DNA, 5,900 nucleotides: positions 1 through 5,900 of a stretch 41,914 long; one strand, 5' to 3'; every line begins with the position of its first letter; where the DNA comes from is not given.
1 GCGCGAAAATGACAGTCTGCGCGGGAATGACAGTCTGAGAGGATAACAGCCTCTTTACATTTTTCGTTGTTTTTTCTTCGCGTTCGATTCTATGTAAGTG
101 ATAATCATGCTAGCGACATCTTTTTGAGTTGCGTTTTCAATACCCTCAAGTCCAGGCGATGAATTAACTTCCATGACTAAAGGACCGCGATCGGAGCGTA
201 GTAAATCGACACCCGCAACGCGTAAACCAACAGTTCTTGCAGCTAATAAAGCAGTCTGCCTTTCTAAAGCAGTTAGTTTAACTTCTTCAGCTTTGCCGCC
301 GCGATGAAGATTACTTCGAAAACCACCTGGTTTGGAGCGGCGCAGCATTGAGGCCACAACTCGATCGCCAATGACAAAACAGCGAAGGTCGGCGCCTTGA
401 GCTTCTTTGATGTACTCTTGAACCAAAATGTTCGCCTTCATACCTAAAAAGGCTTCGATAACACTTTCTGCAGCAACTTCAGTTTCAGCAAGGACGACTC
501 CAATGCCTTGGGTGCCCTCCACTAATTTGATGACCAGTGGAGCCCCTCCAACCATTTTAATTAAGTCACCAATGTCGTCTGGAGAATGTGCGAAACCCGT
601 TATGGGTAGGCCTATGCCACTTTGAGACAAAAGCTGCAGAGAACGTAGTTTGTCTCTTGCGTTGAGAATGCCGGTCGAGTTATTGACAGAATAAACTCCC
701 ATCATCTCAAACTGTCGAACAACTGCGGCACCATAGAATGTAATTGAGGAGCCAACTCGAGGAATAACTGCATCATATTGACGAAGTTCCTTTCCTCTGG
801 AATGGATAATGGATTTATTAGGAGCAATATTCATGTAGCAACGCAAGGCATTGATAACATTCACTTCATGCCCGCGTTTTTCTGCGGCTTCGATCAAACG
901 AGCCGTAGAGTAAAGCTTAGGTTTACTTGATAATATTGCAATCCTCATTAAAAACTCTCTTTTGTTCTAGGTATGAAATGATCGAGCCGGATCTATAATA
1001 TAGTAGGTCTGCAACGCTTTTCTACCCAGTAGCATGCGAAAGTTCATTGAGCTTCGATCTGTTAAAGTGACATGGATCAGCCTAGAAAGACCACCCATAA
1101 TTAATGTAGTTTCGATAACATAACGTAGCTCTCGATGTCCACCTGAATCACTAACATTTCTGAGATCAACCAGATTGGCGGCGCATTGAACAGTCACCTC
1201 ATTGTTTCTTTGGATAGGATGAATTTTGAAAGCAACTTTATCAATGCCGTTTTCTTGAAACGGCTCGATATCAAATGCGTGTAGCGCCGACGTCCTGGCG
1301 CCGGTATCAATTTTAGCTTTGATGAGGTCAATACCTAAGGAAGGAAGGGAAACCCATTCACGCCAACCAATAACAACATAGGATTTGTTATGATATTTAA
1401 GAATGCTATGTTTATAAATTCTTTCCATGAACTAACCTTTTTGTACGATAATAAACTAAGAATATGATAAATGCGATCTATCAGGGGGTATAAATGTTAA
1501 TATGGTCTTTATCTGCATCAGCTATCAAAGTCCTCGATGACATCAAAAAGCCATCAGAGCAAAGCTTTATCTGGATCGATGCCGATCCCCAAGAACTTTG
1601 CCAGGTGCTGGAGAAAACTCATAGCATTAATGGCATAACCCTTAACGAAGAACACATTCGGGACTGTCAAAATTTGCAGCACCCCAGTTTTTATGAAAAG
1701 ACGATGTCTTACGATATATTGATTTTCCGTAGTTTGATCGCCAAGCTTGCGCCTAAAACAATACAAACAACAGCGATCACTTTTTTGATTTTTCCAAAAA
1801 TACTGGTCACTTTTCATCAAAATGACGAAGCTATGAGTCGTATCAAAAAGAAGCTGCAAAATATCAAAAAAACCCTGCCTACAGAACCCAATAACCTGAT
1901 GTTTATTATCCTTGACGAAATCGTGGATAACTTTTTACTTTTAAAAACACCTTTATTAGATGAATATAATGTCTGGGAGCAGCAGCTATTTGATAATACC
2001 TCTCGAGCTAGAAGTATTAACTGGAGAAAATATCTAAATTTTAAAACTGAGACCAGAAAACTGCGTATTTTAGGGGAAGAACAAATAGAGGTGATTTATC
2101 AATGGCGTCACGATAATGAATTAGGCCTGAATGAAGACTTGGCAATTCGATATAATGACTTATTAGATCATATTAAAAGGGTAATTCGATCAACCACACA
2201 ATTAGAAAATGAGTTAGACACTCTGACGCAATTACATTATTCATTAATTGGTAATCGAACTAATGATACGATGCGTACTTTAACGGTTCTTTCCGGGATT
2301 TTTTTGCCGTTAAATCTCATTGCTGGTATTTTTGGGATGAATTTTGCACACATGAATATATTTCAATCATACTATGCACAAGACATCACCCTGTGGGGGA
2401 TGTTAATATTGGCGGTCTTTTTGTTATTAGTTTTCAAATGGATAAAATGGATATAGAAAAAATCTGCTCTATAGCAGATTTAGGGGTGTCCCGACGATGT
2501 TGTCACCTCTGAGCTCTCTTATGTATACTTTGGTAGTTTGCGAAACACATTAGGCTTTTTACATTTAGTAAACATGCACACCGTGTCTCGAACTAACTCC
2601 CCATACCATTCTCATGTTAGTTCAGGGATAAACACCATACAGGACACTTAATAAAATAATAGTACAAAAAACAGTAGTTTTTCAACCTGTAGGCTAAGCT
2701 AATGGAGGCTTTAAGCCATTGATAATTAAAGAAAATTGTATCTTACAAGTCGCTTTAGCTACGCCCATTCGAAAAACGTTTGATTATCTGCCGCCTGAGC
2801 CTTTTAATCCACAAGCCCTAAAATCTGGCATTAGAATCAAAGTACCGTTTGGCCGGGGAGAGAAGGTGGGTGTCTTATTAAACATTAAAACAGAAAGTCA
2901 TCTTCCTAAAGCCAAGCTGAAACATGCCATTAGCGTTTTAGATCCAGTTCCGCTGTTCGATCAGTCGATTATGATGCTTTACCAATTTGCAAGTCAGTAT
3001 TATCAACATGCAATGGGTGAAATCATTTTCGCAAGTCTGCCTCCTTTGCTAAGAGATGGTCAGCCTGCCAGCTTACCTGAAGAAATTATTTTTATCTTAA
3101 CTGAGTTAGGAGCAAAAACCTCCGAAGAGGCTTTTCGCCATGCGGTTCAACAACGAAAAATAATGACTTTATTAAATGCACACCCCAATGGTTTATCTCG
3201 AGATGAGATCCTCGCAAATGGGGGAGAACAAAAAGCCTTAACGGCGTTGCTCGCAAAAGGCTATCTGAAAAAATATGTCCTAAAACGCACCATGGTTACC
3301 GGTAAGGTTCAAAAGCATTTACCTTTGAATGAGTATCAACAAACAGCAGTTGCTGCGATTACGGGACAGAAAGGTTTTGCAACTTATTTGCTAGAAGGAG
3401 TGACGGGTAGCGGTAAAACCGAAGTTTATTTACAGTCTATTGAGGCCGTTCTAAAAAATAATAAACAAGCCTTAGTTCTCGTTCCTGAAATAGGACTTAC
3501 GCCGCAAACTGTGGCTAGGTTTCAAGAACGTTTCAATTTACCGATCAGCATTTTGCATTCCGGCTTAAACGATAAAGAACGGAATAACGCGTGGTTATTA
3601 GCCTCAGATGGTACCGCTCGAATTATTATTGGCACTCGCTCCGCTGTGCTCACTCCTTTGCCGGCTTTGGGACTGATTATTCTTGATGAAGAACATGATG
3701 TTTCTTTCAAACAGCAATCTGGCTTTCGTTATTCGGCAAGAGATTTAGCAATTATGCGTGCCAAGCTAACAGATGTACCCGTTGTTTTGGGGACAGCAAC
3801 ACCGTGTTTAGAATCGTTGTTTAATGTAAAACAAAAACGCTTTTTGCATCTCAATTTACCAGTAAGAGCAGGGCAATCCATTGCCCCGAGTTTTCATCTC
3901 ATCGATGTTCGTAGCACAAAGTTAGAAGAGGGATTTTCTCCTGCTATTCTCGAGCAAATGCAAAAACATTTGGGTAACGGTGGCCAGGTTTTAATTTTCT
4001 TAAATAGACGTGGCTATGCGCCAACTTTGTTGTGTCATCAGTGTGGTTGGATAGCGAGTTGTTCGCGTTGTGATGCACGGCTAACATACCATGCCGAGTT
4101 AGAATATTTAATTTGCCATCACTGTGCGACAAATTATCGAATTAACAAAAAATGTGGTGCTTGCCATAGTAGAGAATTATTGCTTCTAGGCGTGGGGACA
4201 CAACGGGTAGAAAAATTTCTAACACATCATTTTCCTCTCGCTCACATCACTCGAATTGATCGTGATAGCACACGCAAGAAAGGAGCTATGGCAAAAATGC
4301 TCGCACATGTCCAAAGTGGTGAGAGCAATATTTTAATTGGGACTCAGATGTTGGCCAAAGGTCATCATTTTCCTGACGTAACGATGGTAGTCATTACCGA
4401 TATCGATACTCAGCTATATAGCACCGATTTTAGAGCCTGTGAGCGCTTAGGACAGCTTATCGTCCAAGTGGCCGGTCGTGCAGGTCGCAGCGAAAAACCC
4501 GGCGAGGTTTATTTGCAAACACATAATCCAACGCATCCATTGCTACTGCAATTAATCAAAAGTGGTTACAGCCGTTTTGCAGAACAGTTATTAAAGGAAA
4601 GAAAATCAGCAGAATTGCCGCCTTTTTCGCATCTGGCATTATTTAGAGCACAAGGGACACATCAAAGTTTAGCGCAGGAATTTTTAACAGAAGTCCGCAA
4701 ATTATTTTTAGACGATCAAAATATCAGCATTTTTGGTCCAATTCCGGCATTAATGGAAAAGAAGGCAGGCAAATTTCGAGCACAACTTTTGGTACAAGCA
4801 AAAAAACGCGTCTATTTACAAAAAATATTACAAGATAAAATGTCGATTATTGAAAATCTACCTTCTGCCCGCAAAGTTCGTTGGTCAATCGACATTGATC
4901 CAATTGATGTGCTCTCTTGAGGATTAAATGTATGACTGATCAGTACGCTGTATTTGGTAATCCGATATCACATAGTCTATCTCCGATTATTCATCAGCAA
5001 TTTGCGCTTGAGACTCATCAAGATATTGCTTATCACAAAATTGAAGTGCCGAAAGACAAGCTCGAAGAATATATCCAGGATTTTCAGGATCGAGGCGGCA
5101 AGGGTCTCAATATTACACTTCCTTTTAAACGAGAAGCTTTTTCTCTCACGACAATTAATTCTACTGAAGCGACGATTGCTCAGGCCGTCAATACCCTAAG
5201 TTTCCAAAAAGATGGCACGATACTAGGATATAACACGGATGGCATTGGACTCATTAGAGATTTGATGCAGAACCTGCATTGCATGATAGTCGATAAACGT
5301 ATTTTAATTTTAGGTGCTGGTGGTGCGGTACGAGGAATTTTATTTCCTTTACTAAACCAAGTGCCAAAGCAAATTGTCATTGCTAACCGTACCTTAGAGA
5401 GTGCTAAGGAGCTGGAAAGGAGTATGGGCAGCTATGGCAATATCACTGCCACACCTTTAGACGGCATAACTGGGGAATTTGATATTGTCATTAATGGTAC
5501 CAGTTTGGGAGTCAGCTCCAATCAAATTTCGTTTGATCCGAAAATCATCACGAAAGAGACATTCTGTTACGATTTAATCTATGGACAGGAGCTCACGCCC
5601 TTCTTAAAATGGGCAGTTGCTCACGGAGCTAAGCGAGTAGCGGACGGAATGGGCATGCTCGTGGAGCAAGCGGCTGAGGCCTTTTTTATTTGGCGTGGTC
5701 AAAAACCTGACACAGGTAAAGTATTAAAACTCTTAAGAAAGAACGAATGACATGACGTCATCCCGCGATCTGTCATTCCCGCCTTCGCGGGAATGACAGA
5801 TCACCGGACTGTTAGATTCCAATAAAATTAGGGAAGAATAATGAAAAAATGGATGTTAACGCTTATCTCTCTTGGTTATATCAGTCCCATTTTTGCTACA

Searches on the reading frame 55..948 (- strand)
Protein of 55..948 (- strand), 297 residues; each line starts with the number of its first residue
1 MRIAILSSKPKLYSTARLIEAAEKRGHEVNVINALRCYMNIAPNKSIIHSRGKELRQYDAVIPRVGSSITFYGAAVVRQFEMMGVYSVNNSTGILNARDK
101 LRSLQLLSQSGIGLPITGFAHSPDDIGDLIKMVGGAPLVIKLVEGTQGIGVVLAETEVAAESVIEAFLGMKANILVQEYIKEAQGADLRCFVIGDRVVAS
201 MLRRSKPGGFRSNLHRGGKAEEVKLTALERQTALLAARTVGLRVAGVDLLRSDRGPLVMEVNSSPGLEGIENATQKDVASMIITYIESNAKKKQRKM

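Call 61: search_protein_families(library=pfam, proteins=[window:55-948:-], max_evalue=0.00001)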
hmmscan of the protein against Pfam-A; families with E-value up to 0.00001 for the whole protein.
window:55-948:- (297 aa): 5 families
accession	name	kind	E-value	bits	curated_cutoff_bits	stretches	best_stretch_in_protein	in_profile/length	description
PF08443.16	RimK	-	5.8e-66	222.1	21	1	97-286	1-188/188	RimK-like ATP-grasp domain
PF18030.7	Rimk_N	-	1.5e-42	144.2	26.4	1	1-94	1-94/94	RimK PreATP-grasp domain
PF02955.21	GSH-S_ATP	-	1.9e-14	53.9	23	1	122-268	20-168/175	Prokaryotic glutathione synthetase, ATP-grasp domain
PF14397.11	ATPgrasp_ST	-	1e-08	35.2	31.4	0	235-278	225-269/278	Sugar-transfer associated ATP-grasp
PF02655.19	ATP-grasp_3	-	3.8e-06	27.5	23.2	0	97-263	1-155/160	ATP-grasp domain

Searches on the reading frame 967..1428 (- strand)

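Call 61: search_protein_families(library=pfam, proteins=[window:967-1428:-], max_evalue=0.00001)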
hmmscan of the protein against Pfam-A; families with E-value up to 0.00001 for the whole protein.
window:967-1428:- (153 aa): 1 family
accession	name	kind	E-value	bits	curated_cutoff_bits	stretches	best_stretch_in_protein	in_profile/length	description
PF05618.17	Zn_protease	-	1.1e-37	129.4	27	1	19-151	1-133/138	Putative ATP-dependent zinc protease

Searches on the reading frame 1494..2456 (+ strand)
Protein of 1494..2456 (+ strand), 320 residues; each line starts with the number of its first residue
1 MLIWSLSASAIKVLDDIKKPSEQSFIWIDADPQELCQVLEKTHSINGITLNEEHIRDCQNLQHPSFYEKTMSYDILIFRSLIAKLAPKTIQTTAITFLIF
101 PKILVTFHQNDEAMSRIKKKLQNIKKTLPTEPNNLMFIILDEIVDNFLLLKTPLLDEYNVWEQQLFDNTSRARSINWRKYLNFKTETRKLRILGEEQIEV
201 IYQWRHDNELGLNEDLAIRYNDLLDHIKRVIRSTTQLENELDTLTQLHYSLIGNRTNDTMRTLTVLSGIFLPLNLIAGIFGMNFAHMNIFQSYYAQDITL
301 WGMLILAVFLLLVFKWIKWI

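Call 61: search_protein_families(library=pfam, proteins=[window:1494-2456:+], max_evalue=0.00001)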
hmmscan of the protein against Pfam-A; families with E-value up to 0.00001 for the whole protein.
window:1494-2456:+ (320 aa): 1 family
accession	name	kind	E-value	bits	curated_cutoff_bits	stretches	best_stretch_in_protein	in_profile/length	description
PF01544.23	CorA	-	5.2e-41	141.3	27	1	23-316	2-292/292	CorA-like Mg2+ transporter protein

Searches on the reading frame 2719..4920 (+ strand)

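Call 61: search_protein_families(library=pfam, proteins=[window:2719-4920:+], max_evalue=0.00001)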
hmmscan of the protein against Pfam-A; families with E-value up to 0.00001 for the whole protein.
window:2719-4920:+ (733 aa): 6 families
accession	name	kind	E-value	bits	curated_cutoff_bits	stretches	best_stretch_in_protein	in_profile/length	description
PF18074.6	PriA_C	-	6.7e-24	85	26.9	1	635-728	1-95/95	Primosomal protein N C-terminal domain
PF17764.6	PriA_3primeBD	-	6e-23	80.9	22.7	1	10-108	1-96/96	3'DNA-binding domain (3'BD)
PF00270.35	DEAD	-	4e-20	72.7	26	1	205-363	2-161/167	DEAD/DEAH box helicase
PF04851.21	ResIII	-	4.2e-16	59.7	22.5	1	201-362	2-162/164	Type III restriction enzyme, res subunit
PF00271.37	Helicase_C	-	5.7e-13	49.5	23.5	1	496-591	27-109/110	Helicase conserved C-terminal domain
PF18319.7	Zn_ribbon_PriA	-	2.2e-07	31.1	26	1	448-470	1-23/27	PriA DNA helicase Cys-rich region (CRR) domain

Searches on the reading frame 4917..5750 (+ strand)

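Call 61: search_protein_families(library=pfam, proteins=[window:4917-5750:+], max_evalue=0.00001)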
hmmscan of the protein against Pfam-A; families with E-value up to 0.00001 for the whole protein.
window:4917-5750:+ (277 aa): 3 families
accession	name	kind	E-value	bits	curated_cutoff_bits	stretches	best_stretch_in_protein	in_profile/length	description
PF08501.16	Shikimate_dh_N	-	1.8e-22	79.8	27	1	12-94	1-83/83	Shikimate dehydrogenase substrate binding domain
PF18317.6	SDH_C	-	1.4e-10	41.2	25.8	1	244-274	1-31/31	Shikimate 5'-dehydrogenase C-terminal domain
PF01488.26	Shikimate_DH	-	1.1e-09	39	24.3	1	123-196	9-84/138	Shikimate / quinate 5-dehydrogenase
